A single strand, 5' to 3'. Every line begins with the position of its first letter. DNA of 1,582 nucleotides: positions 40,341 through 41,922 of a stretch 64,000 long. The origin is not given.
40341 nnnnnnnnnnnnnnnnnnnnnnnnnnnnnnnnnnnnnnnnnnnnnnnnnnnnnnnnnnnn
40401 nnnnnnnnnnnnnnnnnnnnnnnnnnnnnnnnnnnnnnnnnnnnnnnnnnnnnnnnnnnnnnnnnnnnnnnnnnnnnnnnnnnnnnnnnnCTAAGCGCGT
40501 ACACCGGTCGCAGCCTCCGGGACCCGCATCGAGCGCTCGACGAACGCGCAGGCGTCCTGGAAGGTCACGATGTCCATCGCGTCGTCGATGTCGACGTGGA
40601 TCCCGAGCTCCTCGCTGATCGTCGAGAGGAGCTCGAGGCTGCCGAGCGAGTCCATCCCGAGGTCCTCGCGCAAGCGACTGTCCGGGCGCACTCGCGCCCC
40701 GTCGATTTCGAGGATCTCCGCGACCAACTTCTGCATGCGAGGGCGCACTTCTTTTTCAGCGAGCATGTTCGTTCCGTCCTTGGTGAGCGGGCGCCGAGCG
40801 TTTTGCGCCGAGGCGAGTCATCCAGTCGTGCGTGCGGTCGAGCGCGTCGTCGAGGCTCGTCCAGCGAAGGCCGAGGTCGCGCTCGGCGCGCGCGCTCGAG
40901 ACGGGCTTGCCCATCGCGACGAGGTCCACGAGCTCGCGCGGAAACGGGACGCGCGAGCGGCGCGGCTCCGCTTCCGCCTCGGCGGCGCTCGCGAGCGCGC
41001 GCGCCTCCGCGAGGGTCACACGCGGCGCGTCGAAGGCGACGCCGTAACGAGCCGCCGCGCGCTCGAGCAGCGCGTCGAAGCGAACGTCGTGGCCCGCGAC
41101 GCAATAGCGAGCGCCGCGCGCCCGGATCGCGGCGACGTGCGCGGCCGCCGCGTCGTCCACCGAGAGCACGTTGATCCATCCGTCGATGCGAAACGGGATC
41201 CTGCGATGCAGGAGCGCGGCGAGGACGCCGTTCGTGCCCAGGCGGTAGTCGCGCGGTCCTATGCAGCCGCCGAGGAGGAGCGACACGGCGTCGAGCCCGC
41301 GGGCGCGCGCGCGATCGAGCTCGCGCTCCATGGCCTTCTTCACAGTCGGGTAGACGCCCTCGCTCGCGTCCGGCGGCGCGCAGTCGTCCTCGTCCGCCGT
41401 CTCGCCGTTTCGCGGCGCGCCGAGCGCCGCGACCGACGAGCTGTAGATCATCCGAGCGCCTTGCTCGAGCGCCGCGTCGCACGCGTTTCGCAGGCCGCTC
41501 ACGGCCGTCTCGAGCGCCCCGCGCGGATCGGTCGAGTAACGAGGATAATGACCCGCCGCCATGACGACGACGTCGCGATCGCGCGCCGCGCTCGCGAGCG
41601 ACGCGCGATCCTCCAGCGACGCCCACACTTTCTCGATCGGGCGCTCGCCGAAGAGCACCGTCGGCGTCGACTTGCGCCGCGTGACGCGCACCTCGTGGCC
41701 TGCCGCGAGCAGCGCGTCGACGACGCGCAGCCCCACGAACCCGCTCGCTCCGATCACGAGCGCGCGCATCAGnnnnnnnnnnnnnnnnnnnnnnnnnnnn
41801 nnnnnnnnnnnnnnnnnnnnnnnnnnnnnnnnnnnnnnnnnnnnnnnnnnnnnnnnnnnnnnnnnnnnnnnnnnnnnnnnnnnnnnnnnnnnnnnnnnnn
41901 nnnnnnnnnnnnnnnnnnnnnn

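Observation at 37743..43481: Five-gene FAAL-SDR-ACP-ACAD-B12/radical-SAM cassette: candidate undescribed acyl-ACP tailoring / lipid biosynthesis system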

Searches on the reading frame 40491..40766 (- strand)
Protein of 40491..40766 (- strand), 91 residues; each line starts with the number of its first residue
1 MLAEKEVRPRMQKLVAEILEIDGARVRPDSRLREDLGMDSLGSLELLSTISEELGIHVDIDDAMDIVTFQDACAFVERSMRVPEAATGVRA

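Call 9: search_protein_families(library=pfam, proteins=[window:40491-40766:-], max_evalue=0.01)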
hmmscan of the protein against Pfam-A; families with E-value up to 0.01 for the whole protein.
window:40491-40766:- (91 aa): 2 families
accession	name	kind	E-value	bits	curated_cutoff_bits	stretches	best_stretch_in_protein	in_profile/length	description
PF00550.31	PP-binding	-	9.1e-14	51.9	20.8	1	11-76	3-67/67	Phosphopantetheine attachment site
PF23297.2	ACP_SdgA_C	-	0.00086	19.8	27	1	5-80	9-83/95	Highly reducing polyketide synthase sdgA, C-terminal ACP domain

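Call 10: search_protein_families(library=ncbifam, proteins=[window:40491-40766:-], max_evalue=0.01)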
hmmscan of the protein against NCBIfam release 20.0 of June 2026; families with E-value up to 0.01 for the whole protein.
window:40491-40766:- (91 aa): 19 families
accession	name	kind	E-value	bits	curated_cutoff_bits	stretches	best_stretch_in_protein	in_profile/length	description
NF002148.0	PRK00982.1-2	subfamily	6.2e-15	54.8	71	1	5-78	3-76/79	acyl carrier protein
NF006031.0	PRK08172.1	equivalog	2.1e-13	50.8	76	1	6-80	4-78/82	acyl carrier protein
NF002150.0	PRK00982.1-4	subfamily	3e-13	49.8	66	1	4-78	3-77/80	acyl carrier protein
NF002151.0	PRK00982.1-5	equivalog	4e-13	49.3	92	1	6-79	3-76/78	acyl carrier protein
TIGR00517.1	acyl_carrier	equivalog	9.1e-13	47.9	70.45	1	6-78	3-75/77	acyl carrier protein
NF002149.0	PRK00982.1-3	equivalog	2.6e-12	46.5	106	1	6-78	3-75/78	acyl carrier protein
NF003757.0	PRK05350.1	equivalog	1.3e-08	34.8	65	1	3-79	3-79/83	acyl carrier protein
NF058660.1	cispen_ACP_AmcB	equivalog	6.2e-08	32.7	80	1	18-71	14-70/80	cispentacin biosynthesis acyl carrier protein AmcB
NF002147.0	PRK00982.1-1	equivalog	1.5e-07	31.1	84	1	3-78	4-79/83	acyl carrier protein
NF005079.0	PRK06508.1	equivalog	2.9e-07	30.8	83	1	11-63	8-60/93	acyl carrier protein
NF040636.1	AcpM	exception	4e-06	26.8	146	1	6-79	5-78/93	meromycolate extension acyl carrier protein AcpM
NF004533.0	PRK05883.1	equivalog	4.4e-06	26.5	72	1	5-71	22-88/100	acyl carrier protein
NF009104.0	PRK12449.1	equivalog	1.5e-05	24.8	70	1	4-77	3-76/80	acyl carrier protein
NF005798.0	PRK07639.1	equivalog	0.00029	21.2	100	1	12-74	11-73/91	petrobactin biosynthesis protein AsbD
NF045894.1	PKS_plus_SDR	equivalog_domain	0.00071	17.2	1740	1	10-78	1443-1511/1515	type I polyketide synthase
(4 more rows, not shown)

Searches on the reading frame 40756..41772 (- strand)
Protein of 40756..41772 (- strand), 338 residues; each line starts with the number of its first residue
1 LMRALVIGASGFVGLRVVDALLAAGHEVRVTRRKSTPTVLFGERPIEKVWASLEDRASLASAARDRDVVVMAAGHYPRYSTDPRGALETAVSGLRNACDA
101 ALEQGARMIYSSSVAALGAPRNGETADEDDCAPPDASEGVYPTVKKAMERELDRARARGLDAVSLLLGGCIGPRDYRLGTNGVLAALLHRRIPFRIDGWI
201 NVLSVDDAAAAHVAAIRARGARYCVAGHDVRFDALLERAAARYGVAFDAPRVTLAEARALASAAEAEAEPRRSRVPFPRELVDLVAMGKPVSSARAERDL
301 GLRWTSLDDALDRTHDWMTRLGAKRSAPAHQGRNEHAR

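Call 9: search_protein_families(library=pfam, proteins=[window:40756-41772:-], max_evalue=0.01)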
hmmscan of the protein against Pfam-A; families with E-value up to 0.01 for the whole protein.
window:40756-41772:- (338 aa): 6 families
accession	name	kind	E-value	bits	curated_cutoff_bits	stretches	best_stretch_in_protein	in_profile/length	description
PF01370.27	Epimerase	-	8e-25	88.1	20.9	1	4-218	1-227/240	NAD dependent epimerase/dehydratase family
PF13460.12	NAD_binding_10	-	3.9e-12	46.9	27.2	1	8-125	1-109/184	NAD(P)H-binding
PF01073.25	3Beta_HSD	-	1.1e-11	44.8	22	1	5-161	1-166/280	3-beta hydroxysteroid dehydrogenase/isomerase family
PF05368.20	NmrA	-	5.7e-07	29.9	27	1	5-113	6-107/298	NmrA-like family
PF04321.23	RmlD_sub_bind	-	0.0007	19.2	27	1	2-152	1-136/287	RmlD substrate binding domain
PF16363.11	GDP_Man_Dehyd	-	0.0016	18.4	27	1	5-127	1-143/332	GDP-mannose 4,6 dehydratase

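Call 10: search_protein_families(library=ncbifam, proteins=[window:40756-41772:-], max_evalue=0.01)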
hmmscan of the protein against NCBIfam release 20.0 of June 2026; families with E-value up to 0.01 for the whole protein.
window:40756-41772:- (338 aa): 14 families
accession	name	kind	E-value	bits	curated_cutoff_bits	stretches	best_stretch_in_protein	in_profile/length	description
TIGR03466.1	HpnA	hypoth_equivalog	2.1e-49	168.2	367.65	1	2-320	1-323/327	hopanoid-associated sugar epimerase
NF052578.1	StrlDmthSdmBMthl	equivalog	8e-22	78.4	600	1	2-318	1-322/328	sterol demethylase protein SdmB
NF058621.1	DiazavRedAvaA7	equivalog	2.8e-11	43.6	400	1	2-219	1-222/304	3-diazoavenalumate denitrifying reductase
NF042422.1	oxyalk_red_OleD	equivalog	5.9e-11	42.3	580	1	2-228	1-227/329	2-alkyl-3-oxoalkanoate reductase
NF042423.1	oxyalk_red_Shew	equivalog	3.4e-08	32.9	580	1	3-217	10-222/331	2-alkyl-3-oxoalkanoate reductase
TIGR01746.1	Thioester-redct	subfamily_domain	8.8e-08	31.8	213.35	1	90-278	112-315/371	thioester reductase domain-containing protein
NF041293.1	G6PDh_Azf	equivalog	2.5e-06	27.1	400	1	5-120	6-122/252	NAD-dependent glucose-6-phosphate dehydrogenase Azf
TIGR04180.1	EDH_00030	hypoth_equivalog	0.00022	20.4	475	1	5-113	2-120/297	NAD-dependent 4,6-dehydratase LegB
TIGR01179.1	galE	equivalog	0.00025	20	262.3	1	4-156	2-160/332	UDP-glucose 4-epimerase GalE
TIGR02197.1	heptose_epim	equivalog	0.00027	20.2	274.6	1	5-149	2-146/316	ADP-glyceromanno-heptose 6-epimerase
NF043036.1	ErythonDh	equivalog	0.00031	20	325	1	2-141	1-152/321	D-erythronate dehydrogenase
TIGR01777.1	yfcH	hypoth_equivalog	0.0019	17.8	207.35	1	5-75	2-67/292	TIGR01777 family oxidoreductase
TIGR03589.1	PseB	equivalog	0.0082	15.1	407.75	0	53-113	62-124/324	UDP-N-acetylglucosamine 4,6-dehydratase (inverting)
NF050030.1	thlkprotThyD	equivalog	0.009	15.2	400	1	2-43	1-43/305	thylakoid membrane protein ThyD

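Call 34: search_solved_structures(query=window:40756-41769:-, max_evalue=0.00001)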
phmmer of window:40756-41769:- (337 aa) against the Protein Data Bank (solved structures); distinct sequences matched with E-value up to 0.00001: 6.
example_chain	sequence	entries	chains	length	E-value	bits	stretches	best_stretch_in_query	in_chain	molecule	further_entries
3wj7_A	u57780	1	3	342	2e-25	92.8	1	4-319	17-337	Putative oxidoreductase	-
2x4g_A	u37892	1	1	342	5.9e-19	71.5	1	4-318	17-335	NUCLEOSIDE-DIPHOSPHATE-SUGAR EPIMERASE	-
6wjb_A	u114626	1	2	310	1.8e-11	46.9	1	2-184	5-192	NAD-dependent epimerase/dehydratase family protein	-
6wj9_A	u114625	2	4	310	8.9e-11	44.7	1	2-184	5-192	NAD-dependent epimerase/dehydratase family protein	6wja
2p5u_A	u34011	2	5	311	2.7e-08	36.5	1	1-189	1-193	UDP-glucose 4-epimerase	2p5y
7ys8_A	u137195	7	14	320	3.7e-06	29.5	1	1-225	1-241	UDP-glucose 4-epimerase | UDP-glucose 4-epimerase along with EC 5.1.3.2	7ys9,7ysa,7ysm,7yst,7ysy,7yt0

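Call 83: find_homologous_proteins(query=window:40756-41769:-, max_evalue=0.00001)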
Query window:40756-41769:- (337 aa): 166 proteins with E <= 0.00001 among 8000 candidates; the best 120 are listed.
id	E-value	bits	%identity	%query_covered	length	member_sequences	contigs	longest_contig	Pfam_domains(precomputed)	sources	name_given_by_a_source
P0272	2.6e-213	725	100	100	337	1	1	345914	PF05368.20,PF01073.26,PF13460.13,PF01370.28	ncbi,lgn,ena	-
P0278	1.2e-154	532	74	100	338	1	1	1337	PF05368.20,PF01073.26,PF13460.13,PF01370.28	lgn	-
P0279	4.6e-152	524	74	100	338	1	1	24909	PF05368.20,PF01073.26,PF13460.13,PF01370.28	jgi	jgi:dihydroflavonol-4-reductase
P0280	3.9e-151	521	73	100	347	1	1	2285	PF04321.24,PF05368.20,PF01073.26,PF13460.13,PF01370.28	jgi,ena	-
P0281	9.2e-149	513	74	100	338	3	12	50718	PF01073.26,PF13460.13,PF01370.28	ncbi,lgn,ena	-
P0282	2.4e-148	511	72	99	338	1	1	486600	PF05368.20,PF01073.26,PF13460.13,PF01370.28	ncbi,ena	-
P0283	6.8e-148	510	73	97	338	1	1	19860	PF01073.26,PF13460.13,PF01370.28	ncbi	-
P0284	5.1e-146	504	70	100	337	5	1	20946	PF01073.26,PF13460.13,PF01370.28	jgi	-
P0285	8.6e-145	500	72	100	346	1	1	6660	PF05368.20,PF01073.26,PF13460.13,PF01370.28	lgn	-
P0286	1.5e-144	499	70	100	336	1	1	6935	PF05368.20,PF01073.26,PF13460.13,PF01370.28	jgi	jgi:dihydroflavonol-4-reductase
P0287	2.8e-139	482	73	95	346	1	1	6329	PF01073.26,PF13460.13,PF01370.28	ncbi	-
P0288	1.9e-138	479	68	100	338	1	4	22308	PF05368.20,PF01073.26,PF13460.13,PF01370.28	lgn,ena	-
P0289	2.3e-137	475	75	88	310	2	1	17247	PF05368.20,PF01073.26,PF13460.13,PF01370.28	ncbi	-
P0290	3.9e-130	452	66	100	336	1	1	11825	PF05368.20,PF01073.26,PF13460.13,PF01370.28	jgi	jgi:dihydroflavonol-4-reductase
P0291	5.2e-105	369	58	95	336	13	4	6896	PF16363.12,PF05368.20,PF01073.26,PF13460.13,PF01370.28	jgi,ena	-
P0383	2.4e-78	281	50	95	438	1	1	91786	PF00550.32,PF05368.20,PF01073.26,PF07993.19,PF13460.13,PF01370.28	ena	-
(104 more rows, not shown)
